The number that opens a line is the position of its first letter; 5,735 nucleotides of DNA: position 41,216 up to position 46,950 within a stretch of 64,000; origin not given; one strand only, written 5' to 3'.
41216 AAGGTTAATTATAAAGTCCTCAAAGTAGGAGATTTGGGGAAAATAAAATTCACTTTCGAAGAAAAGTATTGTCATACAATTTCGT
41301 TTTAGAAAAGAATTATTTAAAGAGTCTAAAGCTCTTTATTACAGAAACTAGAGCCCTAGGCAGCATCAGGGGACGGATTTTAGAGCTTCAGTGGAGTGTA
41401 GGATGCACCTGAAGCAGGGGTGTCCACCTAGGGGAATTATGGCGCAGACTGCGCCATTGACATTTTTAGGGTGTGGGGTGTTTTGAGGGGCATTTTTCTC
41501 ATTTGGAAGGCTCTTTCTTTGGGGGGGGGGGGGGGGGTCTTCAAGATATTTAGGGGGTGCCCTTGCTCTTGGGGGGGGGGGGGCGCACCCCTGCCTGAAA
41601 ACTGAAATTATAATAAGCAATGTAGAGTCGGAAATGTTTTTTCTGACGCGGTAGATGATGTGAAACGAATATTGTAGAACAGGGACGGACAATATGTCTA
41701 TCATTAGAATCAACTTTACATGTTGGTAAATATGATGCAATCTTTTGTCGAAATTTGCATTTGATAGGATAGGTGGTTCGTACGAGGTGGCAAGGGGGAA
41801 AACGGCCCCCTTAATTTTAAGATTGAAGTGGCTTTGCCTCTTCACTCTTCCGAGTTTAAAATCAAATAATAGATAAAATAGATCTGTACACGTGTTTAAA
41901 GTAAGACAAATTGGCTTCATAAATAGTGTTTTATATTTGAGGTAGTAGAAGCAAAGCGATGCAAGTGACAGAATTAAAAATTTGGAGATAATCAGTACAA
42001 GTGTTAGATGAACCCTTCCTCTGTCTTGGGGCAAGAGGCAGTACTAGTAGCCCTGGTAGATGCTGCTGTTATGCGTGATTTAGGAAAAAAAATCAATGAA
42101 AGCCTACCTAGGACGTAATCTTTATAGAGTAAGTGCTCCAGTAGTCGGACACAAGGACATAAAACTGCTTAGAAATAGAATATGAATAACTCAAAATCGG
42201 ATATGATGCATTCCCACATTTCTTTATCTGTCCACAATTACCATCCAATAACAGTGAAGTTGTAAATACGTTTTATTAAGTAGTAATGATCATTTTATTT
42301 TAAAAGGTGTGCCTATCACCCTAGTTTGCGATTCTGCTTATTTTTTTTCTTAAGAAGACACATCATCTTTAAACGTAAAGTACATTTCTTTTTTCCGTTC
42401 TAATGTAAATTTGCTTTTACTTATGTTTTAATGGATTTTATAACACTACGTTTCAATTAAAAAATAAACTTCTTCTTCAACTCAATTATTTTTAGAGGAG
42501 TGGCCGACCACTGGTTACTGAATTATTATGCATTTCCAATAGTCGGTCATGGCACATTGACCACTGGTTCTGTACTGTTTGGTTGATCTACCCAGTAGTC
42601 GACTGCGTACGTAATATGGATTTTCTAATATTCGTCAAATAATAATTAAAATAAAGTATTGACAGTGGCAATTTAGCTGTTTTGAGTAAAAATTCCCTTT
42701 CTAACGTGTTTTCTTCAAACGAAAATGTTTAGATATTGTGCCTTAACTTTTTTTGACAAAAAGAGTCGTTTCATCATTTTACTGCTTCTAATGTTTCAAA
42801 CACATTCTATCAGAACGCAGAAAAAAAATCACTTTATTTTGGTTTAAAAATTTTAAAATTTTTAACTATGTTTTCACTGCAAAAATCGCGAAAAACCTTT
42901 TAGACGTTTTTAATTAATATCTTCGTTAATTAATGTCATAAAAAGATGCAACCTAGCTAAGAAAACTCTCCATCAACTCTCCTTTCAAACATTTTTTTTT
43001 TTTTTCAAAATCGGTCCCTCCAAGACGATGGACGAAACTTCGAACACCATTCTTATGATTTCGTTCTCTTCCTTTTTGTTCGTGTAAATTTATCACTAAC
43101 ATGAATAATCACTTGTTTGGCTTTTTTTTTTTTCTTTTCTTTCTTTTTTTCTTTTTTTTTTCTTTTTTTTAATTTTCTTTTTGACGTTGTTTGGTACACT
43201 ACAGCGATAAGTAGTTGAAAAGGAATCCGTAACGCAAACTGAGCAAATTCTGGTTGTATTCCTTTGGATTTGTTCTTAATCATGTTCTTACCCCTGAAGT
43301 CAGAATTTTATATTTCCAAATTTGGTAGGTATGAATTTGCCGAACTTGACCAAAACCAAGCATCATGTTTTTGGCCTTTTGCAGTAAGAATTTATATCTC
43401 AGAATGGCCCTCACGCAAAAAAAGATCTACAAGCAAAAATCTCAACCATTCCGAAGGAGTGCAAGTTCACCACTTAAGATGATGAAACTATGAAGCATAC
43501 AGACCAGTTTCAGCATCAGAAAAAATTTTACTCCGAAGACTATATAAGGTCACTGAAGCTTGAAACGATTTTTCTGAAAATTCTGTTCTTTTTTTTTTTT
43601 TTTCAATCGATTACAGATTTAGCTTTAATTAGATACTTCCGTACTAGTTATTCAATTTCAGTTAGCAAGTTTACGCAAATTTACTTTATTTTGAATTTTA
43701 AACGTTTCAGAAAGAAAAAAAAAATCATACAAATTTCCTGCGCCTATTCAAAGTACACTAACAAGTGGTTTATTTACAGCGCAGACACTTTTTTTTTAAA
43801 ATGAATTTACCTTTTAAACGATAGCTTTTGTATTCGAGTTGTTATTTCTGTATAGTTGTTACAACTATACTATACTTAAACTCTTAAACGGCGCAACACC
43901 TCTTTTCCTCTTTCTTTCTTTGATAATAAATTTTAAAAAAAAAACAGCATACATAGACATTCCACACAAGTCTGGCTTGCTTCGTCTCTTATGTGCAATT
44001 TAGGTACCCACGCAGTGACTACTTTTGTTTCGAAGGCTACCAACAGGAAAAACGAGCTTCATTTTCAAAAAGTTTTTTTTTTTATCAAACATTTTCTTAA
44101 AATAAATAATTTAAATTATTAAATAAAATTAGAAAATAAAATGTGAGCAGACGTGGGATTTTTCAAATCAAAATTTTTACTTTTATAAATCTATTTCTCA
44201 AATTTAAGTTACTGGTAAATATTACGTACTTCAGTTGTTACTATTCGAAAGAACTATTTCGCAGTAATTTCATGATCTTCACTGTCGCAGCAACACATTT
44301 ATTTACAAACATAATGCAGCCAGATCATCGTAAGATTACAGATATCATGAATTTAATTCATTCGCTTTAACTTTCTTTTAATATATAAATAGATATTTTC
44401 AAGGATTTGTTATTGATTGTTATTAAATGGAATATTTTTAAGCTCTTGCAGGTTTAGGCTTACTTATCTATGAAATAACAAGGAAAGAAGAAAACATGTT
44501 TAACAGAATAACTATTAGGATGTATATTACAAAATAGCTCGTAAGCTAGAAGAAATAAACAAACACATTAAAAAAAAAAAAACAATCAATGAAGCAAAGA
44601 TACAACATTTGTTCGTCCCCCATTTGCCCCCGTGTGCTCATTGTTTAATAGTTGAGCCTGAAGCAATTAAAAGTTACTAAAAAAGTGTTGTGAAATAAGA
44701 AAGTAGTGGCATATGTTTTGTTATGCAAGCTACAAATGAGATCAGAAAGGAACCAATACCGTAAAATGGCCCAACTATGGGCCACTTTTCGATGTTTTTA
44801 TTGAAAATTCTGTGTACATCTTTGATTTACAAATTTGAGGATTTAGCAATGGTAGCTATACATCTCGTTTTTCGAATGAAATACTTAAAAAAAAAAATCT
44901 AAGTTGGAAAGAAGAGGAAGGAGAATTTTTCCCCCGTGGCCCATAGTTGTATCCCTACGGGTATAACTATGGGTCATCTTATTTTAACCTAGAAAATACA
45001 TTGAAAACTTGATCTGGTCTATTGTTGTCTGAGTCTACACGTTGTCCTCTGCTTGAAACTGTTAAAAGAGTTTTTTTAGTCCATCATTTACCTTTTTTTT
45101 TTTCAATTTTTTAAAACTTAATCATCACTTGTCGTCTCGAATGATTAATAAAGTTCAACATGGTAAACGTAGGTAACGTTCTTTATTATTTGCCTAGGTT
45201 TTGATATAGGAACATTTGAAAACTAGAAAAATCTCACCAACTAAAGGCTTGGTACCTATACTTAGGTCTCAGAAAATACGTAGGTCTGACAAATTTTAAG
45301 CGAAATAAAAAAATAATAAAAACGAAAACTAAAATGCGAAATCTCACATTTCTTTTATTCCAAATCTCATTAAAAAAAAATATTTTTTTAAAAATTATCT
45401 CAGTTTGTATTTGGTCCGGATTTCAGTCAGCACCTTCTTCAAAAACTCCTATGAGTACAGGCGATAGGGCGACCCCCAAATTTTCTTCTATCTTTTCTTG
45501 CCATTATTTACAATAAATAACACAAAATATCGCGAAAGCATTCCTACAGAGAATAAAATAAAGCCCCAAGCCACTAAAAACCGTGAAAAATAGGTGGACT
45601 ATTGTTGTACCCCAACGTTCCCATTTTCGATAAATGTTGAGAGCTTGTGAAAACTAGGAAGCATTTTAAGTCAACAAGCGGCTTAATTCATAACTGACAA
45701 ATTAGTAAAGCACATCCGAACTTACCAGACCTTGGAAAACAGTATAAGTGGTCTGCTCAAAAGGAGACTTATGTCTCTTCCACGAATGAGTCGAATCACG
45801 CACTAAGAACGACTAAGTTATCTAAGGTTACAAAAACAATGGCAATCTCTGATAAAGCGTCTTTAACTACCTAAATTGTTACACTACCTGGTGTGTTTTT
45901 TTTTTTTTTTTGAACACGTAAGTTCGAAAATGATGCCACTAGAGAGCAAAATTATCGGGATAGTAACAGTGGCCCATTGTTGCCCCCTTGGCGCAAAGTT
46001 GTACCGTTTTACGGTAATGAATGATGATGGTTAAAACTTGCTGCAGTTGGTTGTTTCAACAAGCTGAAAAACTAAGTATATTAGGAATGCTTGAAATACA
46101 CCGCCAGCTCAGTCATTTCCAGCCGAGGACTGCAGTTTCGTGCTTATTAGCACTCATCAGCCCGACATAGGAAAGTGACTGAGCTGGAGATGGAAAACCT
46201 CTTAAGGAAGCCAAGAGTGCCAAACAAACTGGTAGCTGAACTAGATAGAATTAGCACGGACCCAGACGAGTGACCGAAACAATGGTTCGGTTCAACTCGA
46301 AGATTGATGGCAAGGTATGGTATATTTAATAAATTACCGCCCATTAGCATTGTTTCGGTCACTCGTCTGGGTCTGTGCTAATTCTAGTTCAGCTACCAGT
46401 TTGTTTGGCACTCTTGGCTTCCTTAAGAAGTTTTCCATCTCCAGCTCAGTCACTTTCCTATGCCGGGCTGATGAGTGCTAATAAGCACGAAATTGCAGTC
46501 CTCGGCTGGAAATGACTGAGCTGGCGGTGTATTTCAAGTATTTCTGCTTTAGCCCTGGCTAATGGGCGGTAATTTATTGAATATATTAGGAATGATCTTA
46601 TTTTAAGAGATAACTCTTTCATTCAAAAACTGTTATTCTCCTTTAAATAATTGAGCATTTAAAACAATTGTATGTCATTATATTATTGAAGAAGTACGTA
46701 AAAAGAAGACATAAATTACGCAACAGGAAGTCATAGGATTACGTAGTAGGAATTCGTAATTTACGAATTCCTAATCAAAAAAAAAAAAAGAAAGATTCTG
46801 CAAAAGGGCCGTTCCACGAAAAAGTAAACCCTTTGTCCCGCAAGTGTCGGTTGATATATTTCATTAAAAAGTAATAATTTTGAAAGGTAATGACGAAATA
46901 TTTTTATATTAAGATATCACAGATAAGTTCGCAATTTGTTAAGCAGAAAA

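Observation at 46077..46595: ~450-bp near-perfect hairpin flanked by 13-bp direct repeats: hpRNA/endo-siRNA precursor or very young foldback insertion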

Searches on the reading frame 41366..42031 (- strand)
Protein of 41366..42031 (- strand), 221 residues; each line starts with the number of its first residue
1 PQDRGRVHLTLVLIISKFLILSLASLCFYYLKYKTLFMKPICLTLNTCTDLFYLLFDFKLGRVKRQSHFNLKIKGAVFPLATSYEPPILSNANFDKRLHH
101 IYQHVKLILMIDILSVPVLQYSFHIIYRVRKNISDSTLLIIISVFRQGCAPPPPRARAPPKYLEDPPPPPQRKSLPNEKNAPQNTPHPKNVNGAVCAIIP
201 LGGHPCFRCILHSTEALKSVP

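Call 43: list_cluster_members(proteins=[window:41366-42031:-, window:7829-8260:+, window:55389-55787:+, window:31182-31574:-, window:60866-61237:+, window:51806-52159:+, window:51889-52224:-, window:17773-18108:-, window:27795-28124:-, window:8591-9013:+])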
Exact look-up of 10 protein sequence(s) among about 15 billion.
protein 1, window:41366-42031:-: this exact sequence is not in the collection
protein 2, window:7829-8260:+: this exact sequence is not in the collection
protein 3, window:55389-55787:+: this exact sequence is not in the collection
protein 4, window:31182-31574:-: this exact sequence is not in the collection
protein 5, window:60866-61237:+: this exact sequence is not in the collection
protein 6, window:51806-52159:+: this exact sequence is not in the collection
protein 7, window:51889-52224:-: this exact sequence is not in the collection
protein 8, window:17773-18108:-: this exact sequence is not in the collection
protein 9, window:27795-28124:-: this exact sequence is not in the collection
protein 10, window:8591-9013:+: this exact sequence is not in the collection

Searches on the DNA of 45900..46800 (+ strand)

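Call 5: search_rna_families(source=window, start=45900, end=46800, threshold=evalue, max_evalue=10, show_alignments=6)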
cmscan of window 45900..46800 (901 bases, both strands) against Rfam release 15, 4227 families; matches with E-value up to 10: 10.
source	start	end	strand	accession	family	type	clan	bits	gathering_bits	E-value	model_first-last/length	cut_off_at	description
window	46107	46177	-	RF02275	Hammerhead_HH9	Gene; ribozyme;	CL00010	27.9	52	0.00012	1-77/77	no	Hammerhead ribozyme HH9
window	46262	46370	-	RF03374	mir-2001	Gene; miRNA;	-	27.4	74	0.0013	1-72/72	no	mir-2001 microRNA precursor family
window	46451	46521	+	RF02275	Hammerhead_HH9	Gene; ribozyme;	CL00010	26.3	52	0.0004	1-77/77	no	Hammerhead ribozyme HH9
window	46017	46080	+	RF01137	sR21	Gene; snRNA; snoRNA; CD-box;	-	23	45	0.13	1-67/67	no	Small nucleolar RNA sR21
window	46205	46404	-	RF01481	rli53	Cis-reg;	-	20.9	70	0.14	1-173/173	no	Listeria sRNA rli53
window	46453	46660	+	RF01242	snR36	Gene; snRNA; snoRNA; HACA-box;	CL00035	19.2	43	0.5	1-180/180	no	Small nucleolar RNA snR36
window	46256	46377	-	RF00692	MIR171_2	Gene; miRNA;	CL00099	17.3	65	0.88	1-111/111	no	MIR171_2 microRNA precursor family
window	46746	46795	+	RF02925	6A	Gene; sRNA;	-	16.6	41.2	5.2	1-52/52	no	6A RNA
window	46438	46527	+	RF00808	mir-86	Gene; miRNA;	-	13.8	64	7.4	1-77/77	no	mir-86 microRNA precursor family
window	46161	46193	+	RF01308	sR58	Gene; snRNA; snoRNA; CD-box;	-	13.3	55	6.6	1-55/55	no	Small nucleolar RNA sR58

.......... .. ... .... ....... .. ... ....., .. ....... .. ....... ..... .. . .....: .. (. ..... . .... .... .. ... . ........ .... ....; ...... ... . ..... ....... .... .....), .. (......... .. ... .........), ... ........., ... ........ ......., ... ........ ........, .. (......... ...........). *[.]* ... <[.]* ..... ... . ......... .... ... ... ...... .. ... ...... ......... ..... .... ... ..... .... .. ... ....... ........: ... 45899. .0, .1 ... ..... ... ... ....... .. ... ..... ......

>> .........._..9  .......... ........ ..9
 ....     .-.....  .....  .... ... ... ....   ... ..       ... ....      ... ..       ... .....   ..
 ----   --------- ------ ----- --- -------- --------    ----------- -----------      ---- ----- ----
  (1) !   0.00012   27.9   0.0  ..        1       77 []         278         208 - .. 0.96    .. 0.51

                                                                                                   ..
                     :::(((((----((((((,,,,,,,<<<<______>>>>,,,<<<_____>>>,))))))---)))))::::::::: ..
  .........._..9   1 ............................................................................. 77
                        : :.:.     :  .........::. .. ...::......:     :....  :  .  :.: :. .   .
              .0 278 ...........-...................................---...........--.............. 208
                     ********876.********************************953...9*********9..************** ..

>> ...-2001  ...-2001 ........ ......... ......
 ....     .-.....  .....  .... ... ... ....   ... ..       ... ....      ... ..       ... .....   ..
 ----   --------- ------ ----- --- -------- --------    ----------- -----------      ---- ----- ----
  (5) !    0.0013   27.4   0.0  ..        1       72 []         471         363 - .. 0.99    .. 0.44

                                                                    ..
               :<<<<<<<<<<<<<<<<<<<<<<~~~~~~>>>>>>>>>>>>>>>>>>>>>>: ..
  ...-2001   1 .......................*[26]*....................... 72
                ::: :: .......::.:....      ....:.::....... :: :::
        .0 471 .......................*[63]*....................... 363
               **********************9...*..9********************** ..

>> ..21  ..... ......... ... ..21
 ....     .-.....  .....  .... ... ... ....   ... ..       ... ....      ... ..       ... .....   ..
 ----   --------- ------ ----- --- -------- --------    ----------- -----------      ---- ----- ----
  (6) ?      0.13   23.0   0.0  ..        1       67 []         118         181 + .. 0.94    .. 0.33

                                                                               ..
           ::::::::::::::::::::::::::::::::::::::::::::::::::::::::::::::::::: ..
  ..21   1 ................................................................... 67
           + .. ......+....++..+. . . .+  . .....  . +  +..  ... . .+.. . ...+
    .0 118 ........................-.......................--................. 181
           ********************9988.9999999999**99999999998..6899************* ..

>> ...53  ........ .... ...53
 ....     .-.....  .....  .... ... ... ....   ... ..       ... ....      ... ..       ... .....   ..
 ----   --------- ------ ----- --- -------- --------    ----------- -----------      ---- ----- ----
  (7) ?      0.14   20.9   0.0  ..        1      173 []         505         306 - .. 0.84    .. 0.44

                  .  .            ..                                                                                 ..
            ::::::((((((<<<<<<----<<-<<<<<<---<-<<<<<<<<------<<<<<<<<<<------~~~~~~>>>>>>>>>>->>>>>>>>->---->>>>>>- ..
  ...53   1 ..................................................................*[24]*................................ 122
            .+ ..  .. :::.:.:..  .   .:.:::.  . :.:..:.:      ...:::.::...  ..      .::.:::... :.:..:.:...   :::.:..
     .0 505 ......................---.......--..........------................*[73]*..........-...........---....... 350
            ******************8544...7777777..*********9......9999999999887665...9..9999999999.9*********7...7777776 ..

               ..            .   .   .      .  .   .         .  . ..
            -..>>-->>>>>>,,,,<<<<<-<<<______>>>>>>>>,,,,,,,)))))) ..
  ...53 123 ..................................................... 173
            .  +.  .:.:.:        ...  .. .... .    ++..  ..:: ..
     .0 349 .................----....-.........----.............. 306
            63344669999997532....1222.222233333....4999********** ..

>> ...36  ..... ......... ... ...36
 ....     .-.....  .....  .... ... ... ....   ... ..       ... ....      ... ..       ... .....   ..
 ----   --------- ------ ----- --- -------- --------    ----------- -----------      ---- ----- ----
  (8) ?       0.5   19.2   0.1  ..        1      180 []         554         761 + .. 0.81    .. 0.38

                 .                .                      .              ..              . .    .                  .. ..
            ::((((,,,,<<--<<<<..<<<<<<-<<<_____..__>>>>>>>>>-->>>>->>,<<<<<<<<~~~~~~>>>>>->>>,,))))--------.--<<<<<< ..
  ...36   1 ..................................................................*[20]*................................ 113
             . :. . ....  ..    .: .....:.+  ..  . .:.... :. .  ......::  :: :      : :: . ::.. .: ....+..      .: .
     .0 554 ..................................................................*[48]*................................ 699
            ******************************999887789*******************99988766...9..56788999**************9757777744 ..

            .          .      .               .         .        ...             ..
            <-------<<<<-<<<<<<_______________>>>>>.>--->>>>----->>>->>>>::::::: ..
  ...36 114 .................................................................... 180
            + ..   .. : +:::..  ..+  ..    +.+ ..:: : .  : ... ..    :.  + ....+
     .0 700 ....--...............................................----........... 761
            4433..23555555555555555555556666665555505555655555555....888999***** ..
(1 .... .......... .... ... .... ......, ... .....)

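Call 61: build_rna_model(alignment_id=A1, structure=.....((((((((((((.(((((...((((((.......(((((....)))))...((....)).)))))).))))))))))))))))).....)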
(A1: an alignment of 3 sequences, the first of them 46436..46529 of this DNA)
Model R1 built from alignment A1 (3 sequences, 94 columns); structure: as given.
model positions 94; base pairs 30; branch points 1; effective number of sequences 1.19; information 0.608 bits per position. Calibrated on 0.2 Mb of random sequence (short: E-values are rough).
structure used (alignment columns):
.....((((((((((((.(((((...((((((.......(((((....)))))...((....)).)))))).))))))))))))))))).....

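Call 62: search_with_rna_model(model_id=R1, source=window, filters=off, max_evalue=10, show_alignments=6)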
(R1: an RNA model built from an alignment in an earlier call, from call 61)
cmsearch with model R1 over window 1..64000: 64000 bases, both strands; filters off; matches with E-value up to 10: 30.
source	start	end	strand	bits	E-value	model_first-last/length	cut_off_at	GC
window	46099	46192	-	117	2.8e-27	1-94/94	no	0.53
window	46436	46529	+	115.8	5.7e-27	1-94/94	no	0.53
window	26821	26912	+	79.9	7.1e-18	1-94/94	no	0.4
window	46099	46192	+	27.7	0.00013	1-94/94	no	0.53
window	46436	46529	-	27.5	0.00015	1-94/94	no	0.53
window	35516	35562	-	15.9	0.13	1-94/94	no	0.21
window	55015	55077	+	14.8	0.25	1-94/94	no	0.3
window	21943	22025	-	12.4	1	1-94/94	no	0.31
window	32807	32849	-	12.1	1.2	1-94/94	no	0.4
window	46262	46370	-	12.1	1.2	6-89/94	no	0.44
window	33680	33725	-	12.1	1.3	1-94/94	no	0.37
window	32807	32849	+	11.8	1.4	1-94/94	no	0.4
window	44757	44794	-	11.5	1.7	1-94/94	no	0.47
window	15504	15540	-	11.4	1.9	1-94/94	no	0.16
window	3521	3566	+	10.8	2.6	1-94/94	no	0.67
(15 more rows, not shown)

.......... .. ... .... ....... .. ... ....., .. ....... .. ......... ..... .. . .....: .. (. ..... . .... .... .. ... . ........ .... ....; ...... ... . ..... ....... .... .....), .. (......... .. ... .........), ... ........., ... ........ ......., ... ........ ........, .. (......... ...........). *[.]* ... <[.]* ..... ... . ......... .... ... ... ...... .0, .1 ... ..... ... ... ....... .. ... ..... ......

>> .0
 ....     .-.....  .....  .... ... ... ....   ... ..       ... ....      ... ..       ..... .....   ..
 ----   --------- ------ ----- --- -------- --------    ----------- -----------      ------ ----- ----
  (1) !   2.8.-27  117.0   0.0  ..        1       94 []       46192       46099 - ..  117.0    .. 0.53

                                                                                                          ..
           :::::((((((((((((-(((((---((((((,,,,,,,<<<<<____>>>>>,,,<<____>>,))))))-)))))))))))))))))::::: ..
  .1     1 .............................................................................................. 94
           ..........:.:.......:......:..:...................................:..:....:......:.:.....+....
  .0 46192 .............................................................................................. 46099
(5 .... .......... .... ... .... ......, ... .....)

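Call 63: search_with_rna_model(model_id=R1, sources=[L001, L002, L003, L004, L005, L006, L007, L008, L009, L010, L011], max_evalue=10, show_alignments=3)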
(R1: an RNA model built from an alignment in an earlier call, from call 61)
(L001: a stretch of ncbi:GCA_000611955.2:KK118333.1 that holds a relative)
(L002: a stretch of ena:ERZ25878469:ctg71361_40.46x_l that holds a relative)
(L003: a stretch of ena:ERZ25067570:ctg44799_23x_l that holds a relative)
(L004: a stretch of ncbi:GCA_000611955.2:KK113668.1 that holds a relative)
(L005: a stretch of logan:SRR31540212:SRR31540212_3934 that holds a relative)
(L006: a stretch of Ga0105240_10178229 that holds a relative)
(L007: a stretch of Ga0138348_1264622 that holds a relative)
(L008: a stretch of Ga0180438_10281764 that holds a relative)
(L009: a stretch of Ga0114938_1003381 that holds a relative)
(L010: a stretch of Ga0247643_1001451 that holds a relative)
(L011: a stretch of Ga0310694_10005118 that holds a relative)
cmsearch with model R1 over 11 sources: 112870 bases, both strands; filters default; matches with E-value up to 10: 2.
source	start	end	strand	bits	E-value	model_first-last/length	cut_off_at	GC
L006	1408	1497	-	32.7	1.3e-05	1-94/94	no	0.38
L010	1204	1237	-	20.9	0.012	32-66/94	no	0.56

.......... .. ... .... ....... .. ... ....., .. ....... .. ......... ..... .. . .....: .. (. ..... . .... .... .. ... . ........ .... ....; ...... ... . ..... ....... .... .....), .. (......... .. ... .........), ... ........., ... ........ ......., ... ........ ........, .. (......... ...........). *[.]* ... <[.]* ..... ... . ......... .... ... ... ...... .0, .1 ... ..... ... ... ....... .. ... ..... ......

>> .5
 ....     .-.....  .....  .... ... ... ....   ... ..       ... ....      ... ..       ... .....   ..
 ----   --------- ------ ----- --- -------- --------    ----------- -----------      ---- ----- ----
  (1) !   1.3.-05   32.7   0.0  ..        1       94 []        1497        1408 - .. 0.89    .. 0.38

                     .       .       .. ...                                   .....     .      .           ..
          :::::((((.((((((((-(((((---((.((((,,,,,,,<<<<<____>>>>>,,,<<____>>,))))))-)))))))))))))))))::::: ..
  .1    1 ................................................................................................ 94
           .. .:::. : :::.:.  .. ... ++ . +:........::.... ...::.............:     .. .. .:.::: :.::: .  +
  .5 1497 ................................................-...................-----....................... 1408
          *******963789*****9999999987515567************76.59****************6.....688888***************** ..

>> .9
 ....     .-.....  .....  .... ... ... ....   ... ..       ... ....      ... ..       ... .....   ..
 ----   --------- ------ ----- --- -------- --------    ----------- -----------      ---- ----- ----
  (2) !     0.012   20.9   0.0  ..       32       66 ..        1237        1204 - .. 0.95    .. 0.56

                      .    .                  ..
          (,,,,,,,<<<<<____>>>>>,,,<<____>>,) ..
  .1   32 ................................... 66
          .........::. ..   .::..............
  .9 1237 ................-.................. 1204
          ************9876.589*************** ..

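Call 73: search_with_rna_model(model_id=R1, sources=[L012, L013], max_evalue=10, show_alignments=2)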
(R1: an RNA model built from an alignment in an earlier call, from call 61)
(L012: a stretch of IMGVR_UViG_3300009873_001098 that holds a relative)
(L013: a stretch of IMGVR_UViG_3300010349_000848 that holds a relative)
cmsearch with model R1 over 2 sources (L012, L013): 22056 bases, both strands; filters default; matches with E-value up to 10: 0.
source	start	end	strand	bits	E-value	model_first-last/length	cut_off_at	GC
